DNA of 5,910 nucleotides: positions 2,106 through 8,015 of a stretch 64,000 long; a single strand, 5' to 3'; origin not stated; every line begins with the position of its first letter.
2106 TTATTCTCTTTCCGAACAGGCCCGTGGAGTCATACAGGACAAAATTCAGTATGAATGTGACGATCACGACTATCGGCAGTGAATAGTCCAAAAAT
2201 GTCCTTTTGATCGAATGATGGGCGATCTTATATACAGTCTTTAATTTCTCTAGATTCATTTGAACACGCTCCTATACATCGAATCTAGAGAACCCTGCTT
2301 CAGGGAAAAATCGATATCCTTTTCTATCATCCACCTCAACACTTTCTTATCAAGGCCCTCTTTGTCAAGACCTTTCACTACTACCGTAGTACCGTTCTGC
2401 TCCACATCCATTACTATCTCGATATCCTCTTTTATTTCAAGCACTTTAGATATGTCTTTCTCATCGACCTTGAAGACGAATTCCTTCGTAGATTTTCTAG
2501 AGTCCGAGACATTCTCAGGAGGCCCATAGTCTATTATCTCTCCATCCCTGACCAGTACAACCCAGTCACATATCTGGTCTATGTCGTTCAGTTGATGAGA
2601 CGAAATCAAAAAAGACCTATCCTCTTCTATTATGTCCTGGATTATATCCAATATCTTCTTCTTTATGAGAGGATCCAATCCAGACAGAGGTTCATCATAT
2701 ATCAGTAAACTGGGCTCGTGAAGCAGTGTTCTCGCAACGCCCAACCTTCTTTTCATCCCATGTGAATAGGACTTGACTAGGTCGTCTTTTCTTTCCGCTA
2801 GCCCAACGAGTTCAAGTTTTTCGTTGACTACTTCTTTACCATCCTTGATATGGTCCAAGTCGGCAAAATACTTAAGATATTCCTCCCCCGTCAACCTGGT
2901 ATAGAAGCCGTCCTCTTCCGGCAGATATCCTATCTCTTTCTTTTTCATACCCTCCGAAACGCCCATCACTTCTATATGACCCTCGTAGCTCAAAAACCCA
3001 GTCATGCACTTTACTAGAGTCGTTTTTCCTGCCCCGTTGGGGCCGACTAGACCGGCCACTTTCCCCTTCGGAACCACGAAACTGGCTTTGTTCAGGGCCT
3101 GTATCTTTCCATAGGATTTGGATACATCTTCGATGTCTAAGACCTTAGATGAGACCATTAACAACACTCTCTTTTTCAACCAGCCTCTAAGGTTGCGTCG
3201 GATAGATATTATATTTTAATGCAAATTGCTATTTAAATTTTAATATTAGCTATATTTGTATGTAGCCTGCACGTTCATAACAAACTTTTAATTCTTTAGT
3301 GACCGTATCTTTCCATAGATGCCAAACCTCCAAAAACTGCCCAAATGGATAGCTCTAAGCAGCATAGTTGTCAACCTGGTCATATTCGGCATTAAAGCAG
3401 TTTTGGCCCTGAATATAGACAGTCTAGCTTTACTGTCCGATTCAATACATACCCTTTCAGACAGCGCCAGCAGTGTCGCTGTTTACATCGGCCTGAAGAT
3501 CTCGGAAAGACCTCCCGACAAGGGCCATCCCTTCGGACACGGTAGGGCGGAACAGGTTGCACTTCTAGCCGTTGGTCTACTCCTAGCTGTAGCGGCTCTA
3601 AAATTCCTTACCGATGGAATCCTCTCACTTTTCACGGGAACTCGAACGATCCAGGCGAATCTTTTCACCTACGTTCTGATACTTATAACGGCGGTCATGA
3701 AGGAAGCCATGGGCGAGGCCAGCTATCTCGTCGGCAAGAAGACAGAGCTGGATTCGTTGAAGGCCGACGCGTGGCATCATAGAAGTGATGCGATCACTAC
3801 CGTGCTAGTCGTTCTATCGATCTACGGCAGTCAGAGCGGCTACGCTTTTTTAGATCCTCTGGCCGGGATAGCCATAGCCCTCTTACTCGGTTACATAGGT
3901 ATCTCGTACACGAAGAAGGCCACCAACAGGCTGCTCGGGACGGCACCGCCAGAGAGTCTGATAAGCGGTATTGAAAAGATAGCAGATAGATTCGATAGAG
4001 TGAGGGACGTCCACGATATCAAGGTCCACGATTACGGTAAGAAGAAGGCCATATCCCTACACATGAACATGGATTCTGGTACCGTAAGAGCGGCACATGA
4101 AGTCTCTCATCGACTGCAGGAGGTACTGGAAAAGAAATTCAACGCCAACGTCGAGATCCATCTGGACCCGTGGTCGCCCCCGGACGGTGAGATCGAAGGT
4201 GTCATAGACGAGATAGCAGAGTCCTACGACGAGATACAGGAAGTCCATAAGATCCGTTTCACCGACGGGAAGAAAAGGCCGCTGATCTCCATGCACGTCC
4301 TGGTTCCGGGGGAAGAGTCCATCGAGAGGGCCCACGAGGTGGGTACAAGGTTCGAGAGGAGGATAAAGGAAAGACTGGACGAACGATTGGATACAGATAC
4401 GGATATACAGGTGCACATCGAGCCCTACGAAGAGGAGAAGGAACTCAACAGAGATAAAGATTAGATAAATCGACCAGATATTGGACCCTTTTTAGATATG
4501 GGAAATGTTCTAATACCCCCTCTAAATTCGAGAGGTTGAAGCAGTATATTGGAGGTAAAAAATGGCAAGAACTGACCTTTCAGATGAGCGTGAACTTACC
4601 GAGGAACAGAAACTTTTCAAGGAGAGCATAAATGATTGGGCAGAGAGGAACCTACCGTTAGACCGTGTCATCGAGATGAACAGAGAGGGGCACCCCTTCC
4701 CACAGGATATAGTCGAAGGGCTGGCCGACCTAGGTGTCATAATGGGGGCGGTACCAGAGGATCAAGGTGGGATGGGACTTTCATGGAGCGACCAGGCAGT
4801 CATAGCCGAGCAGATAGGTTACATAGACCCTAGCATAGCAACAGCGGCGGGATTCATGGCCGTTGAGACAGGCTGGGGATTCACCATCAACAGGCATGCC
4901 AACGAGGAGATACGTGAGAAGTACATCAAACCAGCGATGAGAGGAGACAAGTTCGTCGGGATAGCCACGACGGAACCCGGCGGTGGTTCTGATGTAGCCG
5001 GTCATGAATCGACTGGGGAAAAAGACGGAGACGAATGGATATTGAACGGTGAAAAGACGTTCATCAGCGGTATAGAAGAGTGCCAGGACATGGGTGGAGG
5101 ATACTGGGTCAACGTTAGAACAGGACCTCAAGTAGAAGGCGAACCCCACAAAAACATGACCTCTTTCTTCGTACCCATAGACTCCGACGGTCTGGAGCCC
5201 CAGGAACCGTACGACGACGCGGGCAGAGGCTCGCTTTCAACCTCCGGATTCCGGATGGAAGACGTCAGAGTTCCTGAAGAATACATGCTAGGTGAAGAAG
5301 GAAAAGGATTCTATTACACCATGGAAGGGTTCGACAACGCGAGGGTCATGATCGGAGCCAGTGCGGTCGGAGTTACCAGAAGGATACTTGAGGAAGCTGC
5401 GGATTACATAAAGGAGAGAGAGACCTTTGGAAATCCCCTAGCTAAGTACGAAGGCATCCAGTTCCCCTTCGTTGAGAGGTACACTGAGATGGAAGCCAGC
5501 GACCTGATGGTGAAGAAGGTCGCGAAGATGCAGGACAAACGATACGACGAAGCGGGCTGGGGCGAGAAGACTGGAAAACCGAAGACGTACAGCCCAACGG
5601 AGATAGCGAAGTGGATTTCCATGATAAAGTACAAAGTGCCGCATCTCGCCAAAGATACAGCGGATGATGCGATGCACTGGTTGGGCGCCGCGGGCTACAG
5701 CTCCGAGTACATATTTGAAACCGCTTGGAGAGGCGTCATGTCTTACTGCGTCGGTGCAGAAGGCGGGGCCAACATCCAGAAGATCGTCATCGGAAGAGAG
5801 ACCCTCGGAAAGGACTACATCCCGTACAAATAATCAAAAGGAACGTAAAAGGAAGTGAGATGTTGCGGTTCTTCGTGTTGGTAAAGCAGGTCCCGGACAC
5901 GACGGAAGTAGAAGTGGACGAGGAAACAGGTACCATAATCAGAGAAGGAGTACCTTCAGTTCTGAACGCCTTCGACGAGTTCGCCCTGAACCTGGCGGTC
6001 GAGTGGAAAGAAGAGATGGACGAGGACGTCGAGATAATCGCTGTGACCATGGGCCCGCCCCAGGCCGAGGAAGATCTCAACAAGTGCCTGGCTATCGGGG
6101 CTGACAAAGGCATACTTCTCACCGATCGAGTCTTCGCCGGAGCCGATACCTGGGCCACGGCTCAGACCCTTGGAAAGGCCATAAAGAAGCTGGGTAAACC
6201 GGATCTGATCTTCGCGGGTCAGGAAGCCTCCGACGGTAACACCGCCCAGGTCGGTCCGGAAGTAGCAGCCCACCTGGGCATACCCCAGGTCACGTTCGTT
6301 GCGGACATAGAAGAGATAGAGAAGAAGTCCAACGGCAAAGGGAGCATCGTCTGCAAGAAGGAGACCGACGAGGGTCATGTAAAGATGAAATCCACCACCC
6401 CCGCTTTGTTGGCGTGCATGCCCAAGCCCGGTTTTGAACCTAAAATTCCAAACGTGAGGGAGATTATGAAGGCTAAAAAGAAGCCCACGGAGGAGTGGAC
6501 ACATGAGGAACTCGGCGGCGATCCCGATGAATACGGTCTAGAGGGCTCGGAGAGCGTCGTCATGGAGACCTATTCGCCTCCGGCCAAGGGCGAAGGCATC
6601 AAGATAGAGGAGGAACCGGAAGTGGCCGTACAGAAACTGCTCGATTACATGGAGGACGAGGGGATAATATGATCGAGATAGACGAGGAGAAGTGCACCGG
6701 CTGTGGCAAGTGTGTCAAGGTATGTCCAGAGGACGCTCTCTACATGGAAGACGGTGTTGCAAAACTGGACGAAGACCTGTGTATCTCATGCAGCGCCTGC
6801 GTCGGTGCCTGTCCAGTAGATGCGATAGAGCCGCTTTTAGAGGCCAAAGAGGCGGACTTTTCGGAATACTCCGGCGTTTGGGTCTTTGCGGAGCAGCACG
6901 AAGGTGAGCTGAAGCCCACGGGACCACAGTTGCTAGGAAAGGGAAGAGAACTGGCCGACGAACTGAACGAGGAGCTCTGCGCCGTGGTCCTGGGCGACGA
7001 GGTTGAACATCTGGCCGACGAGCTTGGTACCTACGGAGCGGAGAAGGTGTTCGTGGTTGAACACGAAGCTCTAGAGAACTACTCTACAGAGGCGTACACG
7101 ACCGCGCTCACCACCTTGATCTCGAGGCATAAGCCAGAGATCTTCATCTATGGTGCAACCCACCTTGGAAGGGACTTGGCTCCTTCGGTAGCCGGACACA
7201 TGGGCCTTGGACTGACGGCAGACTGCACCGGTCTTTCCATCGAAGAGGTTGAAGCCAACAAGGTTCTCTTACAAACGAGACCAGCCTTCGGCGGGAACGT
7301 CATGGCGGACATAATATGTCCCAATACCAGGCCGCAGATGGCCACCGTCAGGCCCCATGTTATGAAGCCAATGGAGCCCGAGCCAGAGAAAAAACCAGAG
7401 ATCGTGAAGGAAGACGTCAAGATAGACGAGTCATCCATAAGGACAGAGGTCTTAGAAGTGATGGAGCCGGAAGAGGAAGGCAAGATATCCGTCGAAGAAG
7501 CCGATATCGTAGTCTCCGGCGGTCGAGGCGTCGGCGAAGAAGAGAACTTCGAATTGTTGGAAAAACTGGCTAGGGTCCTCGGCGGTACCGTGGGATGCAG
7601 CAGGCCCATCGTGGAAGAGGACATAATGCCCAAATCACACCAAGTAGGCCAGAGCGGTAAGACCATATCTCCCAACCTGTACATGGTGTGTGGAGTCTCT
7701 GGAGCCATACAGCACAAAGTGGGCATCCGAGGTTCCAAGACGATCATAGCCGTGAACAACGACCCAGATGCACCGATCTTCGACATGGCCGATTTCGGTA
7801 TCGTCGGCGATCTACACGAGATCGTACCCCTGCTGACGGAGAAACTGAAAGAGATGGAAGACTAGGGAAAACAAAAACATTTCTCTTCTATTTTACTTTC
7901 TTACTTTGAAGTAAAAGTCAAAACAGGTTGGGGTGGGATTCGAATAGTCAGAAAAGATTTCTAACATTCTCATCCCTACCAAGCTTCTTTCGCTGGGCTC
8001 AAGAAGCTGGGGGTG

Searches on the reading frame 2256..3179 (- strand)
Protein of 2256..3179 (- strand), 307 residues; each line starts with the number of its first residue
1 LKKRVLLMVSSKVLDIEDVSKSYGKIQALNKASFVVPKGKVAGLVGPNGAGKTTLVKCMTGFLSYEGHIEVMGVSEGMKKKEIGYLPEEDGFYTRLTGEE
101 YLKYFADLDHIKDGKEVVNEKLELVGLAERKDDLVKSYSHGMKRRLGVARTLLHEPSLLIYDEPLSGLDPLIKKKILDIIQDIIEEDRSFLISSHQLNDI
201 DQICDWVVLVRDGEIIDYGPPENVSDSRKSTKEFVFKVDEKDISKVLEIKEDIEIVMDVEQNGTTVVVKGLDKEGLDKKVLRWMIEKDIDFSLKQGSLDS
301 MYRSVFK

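Call 20: search_protein_families(library=pfam, proteins=[window:2256-3179:-], max_evalue=0.001)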
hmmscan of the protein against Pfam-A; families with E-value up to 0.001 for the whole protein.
window:2256-3179:- (307 aa): 3 families
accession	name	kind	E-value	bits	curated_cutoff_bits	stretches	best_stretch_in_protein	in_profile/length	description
PF00005.33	ABC_tran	-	5.2e-26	92.3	25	1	29-165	1-136/137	ABC transporter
PF13304.12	AAA_21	-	1e-10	42.7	27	2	95-197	165-300/304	AAA domain, putative AbiEii toxin, Type IV TA system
PF13476.12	AAA_23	-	0.00012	23.3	27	1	40-85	20-65/201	AAA domain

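Call 50: find_encoding_contigs(protein=window:2256-3179:-, flank=10000, max_places=1)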
Protein window:2256-3179:- (307 aa): 7 contigs read that carry it; 1 place shown.
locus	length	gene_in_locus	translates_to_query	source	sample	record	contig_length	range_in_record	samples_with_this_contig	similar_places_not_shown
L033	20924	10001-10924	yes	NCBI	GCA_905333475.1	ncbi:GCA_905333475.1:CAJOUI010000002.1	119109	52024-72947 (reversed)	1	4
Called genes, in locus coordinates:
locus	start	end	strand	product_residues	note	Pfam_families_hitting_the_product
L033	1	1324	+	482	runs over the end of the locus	PF02872:5_nucleotid_C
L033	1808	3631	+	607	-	PF00072:Response_reg, PF08448:PAS_4 (faint), PF13188:PAS_8 (faint), PF08447:PAS_3, PF13185:GAF_2, PF00989:PAS, PF13426:PAS_9 (weak)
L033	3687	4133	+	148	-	PF01980:TrmO_N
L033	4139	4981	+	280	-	PF00763:THF_DHG_CYH, PF02882:THF_DHG_CYH_C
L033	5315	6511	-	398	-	PF00037:Fer4, PF12837:Fer4_6, PF12838:Fer4_7, PF13187:Fer4_9, PF13237:Fer4_10, PF14697:Fer4_21, PF00037:Fer4, PF01012:ETF, +7 more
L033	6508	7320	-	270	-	PF01012:ETF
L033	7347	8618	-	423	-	PF02771:Acyl-CoA_dh_N, PF02770:Acyl-CoA_dh_M, PF00441:Acyl-CoA_dh_1, PF08028:Acyl-CoA_dh_2 (weak)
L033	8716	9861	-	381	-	PF01545:Cation_efflux, PF16916:ZT_dimer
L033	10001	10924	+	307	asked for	PF00005:ABC_tran, PF13304:AAA_21 (weak)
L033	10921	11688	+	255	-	-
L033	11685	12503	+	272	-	-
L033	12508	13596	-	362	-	PF05048:NosD, PF13229:Beta_helix, PF05048:NosD, PF13229:Beta_helix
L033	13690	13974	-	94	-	PF22277:EncFtn-like, PF03232:COQ7 (faint), PF13668:Ferritin_2 (weak), PF02915:Rubrerythrin, PF09537:DUF2383 (weak)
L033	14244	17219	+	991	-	PF01637:ATPase_2 (weak), PF10923:BrxC_BrxD (weak), PF13191:AAA_16, PF13432:TPR_16 (faint), PF00515:TPR_1 (faint), PF13424:TPR_12, PF24885:TPR_NPHP3 (weak), PF13424:TPR_12, +9 more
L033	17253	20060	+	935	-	PF01637:ATPase_2 (weak), PF13191:AAA_16, PF17874:TPR_MalT, PF13374:TPR_10, PF13424:TPR_12, PF13424:TPR_12, PF17874:TPR_MalT, PF13424:TPR_12, +22 more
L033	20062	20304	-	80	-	-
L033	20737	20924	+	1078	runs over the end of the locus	PF13191:AAA_16, PF10602:RPN7 (weak), PF13424:TPR_12, PF17874:TPR_MalT, PF13424:TPR_12, PF13424:TPR_12, PF17874:TPR_MalT, PF13424:TPR_12, +19 more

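Call 65: search_protein_families(library=pfam, proteins=[L033:13690-13974:-], max_evalue=0.001)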
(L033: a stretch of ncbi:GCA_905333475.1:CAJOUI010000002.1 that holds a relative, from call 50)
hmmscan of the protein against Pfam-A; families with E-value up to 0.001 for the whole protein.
L033:13690-13974:- (94 aa): 6 families
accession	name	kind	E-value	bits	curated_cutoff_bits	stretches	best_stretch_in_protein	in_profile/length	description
PF22277.2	EncFtn-like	-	1.3e-08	34.9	27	1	9-63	6-60/85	EncFtn-like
PF02915.23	Rubrerythrin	-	3e-08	34.6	22.8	1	20-83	1-67/137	Rubrerythrin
PF09537.16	DUF2383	-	7.3e-06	26.5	30.8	1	26-79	10-63/111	Domain of unknown function (DUF2383)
PF13668.12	Ferritin_2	-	1e-05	26.2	24.7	1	17-71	1-64/138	Ferritin-like domain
PF03232.19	COQ7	-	2.3e-05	24.6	23.5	1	19-75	4-61/169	Ubiquinone biosynthesis protein COQ7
PF00210.30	Ferritin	-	5.8e-05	23.5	24.5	1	22-77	4-66/142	Ferritin-like domain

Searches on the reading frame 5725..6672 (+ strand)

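Call 20: search_protein_families(library=pfam, proteins=[window:5725-6672:+], max_evalue=0.001)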
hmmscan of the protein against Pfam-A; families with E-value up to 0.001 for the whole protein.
window:5725-6672:+ (315 aa): 1 family
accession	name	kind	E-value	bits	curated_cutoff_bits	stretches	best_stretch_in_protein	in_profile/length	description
PF01012.27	ETF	-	6.6e-40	137.3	26.7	1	68-262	1-180/181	Electron transfer flavoprotein domain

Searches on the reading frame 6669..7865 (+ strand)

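Call 20: search_protein_families(library=pfam, proteins=[window:6669-7865:+], max_evalue=0.001)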
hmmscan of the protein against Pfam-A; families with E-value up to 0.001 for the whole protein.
window:6669-7865:+ (398 aa): 16 families
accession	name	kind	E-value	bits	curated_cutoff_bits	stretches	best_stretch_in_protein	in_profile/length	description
PF01012.27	ETF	-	1.4e-48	165.5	26.7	1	70-251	1-179/181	Electron transfer flavoprotein domain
PF00766.25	ETF_alpha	-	3.9e-35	120.1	27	1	275-354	2-81/81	Electron transfer flavoprotein FAD-binding domain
PF00037.32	Fer4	-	4.6e-18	64.7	21.1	2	2-25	1-24/24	4Fe-4S binding domain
PF12837.12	Fer4_6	-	3.5e-14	52.4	25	2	1-24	1-24/24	4Fe-4S binding domain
PF12797.12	Fer4_2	-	4e-12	45.7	24.5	2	2-21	3-22/22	4Fe-4S binding domain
PF13237.11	Fer4_10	-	4.5e-11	43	25.5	1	2-49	2-53/53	4Fe-4S dicluster domain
PF14697.11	Fer4_21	-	5.1e-11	43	35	1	3-54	2-58/59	4Fe-4S dicluster domain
PF12838.12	Fer4_7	-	1.4e-10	41.9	27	1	8-52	1-52/52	4Fe-4S dicluster domain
PF13484.11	Fer4_16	-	7.8e-10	39.8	30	1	8-27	1-20/66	4Fe-4S double cluster binding domain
PF13187.11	Fer4_9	-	2e-09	37.8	27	1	8-53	1-52/52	4Fe-4S dicluster domain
PF12800.12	Fer4_4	-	8.8e-08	32.3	24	1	7-21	2-16/17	4Fe-4S binding domain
PF13183.11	Fer4_8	-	1.6e-06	29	27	0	8-21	53-66/68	4Fe-4S dicluster domain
PF25160.1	LdpA_Fe-S-bd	-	3.6e-06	27.1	27.6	1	4-24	23-43/49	LdpA Fe-S cluster-binding domain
PF12798.12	Fer4_3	-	8e-06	26.7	27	0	9-23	1-15/15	4Fe-4S binding domain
PF13459.11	Fer4_15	-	4.7e-05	24.4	22.4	0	2-30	1-29/66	4Fe-4S single cluster domain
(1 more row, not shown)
